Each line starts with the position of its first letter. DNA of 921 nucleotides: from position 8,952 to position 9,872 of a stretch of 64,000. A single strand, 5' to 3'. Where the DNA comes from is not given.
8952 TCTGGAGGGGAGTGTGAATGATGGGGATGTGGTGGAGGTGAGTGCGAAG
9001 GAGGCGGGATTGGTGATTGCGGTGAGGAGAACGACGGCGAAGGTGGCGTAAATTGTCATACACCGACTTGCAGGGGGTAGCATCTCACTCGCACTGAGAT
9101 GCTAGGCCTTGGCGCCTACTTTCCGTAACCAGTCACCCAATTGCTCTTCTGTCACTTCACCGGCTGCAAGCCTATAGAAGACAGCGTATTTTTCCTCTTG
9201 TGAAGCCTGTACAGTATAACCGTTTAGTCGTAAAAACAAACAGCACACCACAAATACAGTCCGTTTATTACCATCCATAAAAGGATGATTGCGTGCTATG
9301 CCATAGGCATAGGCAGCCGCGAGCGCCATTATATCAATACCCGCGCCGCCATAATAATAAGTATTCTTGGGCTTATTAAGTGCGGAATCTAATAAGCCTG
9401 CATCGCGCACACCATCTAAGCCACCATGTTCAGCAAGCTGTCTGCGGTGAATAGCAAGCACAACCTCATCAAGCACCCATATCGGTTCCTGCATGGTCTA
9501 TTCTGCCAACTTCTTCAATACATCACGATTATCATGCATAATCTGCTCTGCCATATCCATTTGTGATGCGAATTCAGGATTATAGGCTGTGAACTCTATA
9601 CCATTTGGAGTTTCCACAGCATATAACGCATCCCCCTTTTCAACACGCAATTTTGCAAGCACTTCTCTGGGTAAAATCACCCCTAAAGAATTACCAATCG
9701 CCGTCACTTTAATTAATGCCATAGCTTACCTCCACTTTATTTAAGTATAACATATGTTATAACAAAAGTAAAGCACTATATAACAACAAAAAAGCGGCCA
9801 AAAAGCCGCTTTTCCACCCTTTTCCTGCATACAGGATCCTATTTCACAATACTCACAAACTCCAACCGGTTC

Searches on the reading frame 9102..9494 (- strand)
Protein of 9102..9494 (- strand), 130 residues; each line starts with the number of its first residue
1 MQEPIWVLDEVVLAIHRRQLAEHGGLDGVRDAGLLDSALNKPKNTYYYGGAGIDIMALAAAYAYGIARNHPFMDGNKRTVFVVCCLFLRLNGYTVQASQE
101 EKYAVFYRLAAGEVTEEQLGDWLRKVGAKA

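Call 6: search_protein_families(library=pfam, proteins=[window:9102-9494:-], max_evalue=0.01)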
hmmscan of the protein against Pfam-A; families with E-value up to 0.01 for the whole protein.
window:9102-9494:- (130 aa): 1 family
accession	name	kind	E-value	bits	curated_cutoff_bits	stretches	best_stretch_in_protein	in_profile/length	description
PF02661.23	Fic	-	1e-18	68.4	24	1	10-88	5-93/93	Fic/DOC family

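Call 50: search_protein_families(library=padloc, proteins=[window:9102-9494:-], max_evalue=0.1)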
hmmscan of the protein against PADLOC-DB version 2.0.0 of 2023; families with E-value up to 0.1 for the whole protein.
window:9102-9494:- (130 aa): 8 families
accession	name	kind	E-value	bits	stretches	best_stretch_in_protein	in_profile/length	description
PDLC04718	PDC-M59B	-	6.5e-10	37.4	1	9-118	10-118/159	-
PDLC04963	PDC-S23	-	9.1e-07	26.6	1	31-101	204-274/312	-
PDLC04965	PDC-S23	-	2e-06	25.4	1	55-101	245-290/327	-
PDLC04838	PDC-S04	-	4.7e-05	21.3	1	55-108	129-182/209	-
PDLC04964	PDC-S23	-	0.00011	19.6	1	30-99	224-292/331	-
PDLC04848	PDC-S05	-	0.00052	17.7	1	59-91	213-245/291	-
PDLC04966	PDC-S24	-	0.0033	14.3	1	51-78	299-326/497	-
PDLC05078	PDC-S72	-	0.0073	13.4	1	35-108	152-225/377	-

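Call 51: search_protein_families(library=ncbifam, proteins=[window:9102-9494:-], max_evalue=0.1)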
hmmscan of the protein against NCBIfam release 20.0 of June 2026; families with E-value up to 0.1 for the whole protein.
window:9102-9494:- (130 aa): 2 families
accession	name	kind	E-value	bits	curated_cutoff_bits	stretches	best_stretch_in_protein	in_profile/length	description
TIGR01550.1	DOC_P1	subfamily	4.7e-20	72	38.65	1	12-124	7-121/122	type II toxin-antitoxin system death-on-curing family toxin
NF046030.1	ProtAdlyltaseSoFic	equivalog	0.023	13.6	550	1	52-88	175-211/361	protein adenylyltransferase Fic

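Call 67: find_encoding_contigs(protein=window:9102-9494:-, flank=10000, max_places=10)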
Protein window:9102-9494:- (130 aa): 1 contig read that carries it; 1 place shown.
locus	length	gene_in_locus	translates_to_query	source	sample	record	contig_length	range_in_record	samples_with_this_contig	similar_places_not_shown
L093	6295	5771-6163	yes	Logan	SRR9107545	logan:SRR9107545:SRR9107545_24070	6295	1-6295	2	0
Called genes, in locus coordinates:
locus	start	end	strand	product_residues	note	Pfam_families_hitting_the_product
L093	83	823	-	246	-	-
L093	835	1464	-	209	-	PF20072:DUF6468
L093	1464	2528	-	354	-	PF02154:FliM, PF01052:FliMN_C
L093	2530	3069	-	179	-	PF03748:FliL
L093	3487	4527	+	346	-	PF00022:Actin, PF06723:MreB_Mbl, PF11104:PilM_2 (faint), PF00012:HSP70, PF14450:FtsA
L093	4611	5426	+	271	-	PF04085:MreC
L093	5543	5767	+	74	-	PF04014:MazE_antitoxin (weak)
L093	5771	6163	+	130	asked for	PF02661:Fic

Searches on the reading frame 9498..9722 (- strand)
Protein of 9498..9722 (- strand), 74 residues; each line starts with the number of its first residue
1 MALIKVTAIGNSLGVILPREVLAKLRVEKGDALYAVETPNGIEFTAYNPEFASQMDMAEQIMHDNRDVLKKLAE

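Call 6: search_protein_families(library=pfam, proteins=[window:9498-9722:-], max_evalue=0.01)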
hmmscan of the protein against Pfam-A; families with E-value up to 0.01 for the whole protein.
window:9498-9722:- (74 aa): 1 family
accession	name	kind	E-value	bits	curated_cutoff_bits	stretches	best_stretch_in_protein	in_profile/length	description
PF04014.23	MazE_antitoxin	-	7.4e-06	26.3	24.7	1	9-42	4-38/48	Antidote-toxin recognition MazE, bacterial antitoxin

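Call 50: search_protein_families(library=padloc, proteins=[window:9498-9722:-], max_evalue=0.1)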
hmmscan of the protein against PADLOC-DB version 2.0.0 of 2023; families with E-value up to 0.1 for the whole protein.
window:9498-9722:- (74 aa): 0 families

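Call 51: search_protein_families(library=ncbifam, proteins=[window:9498-9722:-], max_evalue=0.1)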
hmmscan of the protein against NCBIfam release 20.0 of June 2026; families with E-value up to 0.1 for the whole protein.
window:9498-9722:- (74 aa): 1 family
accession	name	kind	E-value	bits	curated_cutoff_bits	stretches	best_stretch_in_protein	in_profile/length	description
TIGR02609.1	doc_partner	hypoth_equivalog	1.3e-22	80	55.9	1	4-73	1-73/74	putative addiction module antidote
